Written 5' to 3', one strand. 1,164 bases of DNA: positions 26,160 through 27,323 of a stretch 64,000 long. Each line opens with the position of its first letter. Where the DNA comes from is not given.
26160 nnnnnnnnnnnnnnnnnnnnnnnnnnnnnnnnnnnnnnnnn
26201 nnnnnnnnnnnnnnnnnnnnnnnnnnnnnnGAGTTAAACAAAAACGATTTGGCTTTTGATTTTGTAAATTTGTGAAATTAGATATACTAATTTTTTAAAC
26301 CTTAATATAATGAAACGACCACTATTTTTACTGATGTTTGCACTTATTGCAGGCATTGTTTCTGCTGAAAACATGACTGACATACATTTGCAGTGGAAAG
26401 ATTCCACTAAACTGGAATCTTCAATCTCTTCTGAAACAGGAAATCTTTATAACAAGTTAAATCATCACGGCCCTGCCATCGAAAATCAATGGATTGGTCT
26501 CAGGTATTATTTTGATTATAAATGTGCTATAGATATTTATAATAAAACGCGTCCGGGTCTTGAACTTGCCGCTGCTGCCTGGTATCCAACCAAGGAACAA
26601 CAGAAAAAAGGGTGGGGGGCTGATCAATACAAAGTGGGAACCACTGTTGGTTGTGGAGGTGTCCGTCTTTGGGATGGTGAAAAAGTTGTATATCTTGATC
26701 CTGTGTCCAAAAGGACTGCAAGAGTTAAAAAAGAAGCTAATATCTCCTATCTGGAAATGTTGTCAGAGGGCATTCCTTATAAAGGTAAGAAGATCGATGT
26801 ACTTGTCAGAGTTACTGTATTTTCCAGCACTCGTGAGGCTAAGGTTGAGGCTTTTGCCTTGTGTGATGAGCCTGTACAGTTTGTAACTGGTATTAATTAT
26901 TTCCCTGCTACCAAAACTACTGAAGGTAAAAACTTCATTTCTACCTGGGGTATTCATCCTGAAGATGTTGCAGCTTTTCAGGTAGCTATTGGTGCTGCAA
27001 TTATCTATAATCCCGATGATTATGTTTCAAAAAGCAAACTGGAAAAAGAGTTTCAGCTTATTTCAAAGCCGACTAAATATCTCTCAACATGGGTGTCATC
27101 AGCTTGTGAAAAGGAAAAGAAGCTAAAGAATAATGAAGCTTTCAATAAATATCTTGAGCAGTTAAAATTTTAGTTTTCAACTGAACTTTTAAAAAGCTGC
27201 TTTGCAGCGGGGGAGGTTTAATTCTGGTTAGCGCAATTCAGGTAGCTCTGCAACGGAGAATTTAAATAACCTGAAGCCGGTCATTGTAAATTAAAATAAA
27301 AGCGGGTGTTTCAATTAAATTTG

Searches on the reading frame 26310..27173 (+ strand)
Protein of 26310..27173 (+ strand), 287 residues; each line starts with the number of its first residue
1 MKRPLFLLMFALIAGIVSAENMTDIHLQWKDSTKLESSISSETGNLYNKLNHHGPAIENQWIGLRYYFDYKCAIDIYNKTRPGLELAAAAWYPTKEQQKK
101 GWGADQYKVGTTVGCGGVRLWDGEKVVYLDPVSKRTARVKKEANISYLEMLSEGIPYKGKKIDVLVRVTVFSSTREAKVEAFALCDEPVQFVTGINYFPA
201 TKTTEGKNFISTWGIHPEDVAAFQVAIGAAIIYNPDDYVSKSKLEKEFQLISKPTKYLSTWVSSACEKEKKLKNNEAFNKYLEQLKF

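Call 63: find_encoding_contigs(protein=window:26310-27173:+, flank=1500, max_places=10)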
Protein window:26310-27173:+ (287 aa): 4 contigs read that carry it; 4 places shown.
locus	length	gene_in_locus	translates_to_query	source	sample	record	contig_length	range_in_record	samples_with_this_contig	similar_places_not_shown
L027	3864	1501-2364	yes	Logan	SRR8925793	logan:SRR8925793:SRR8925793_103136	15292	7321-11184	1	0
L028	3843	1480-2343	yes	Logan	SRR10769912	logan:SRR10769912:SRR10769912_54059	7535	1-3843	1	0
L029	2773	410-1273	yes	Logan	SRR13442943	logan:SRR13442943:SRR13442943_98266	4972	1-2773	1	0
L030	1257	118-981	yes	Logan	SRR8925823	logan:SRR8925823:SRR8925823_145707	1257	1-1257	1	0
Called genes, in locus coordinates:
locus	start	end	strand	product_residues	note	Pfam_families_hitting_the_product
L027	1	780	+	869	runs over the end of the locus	PF01835:MG2 (faint)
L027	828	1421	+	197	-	-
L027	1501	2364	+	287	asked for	PF16153:DUF4861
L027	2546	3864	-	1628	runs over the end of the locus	PF01095:Pectinesterase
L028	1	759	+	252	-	?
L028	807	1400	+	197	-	-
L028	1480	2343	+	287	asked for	PF16153:DUF4861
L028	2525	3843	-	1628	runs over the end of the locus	PF01095:Pectinesterase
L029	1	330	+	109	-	?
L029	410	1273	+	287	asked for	PF16153:DUF4861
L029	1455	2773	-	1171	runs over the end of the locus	?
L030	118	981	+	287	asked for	PF16153:DUF4861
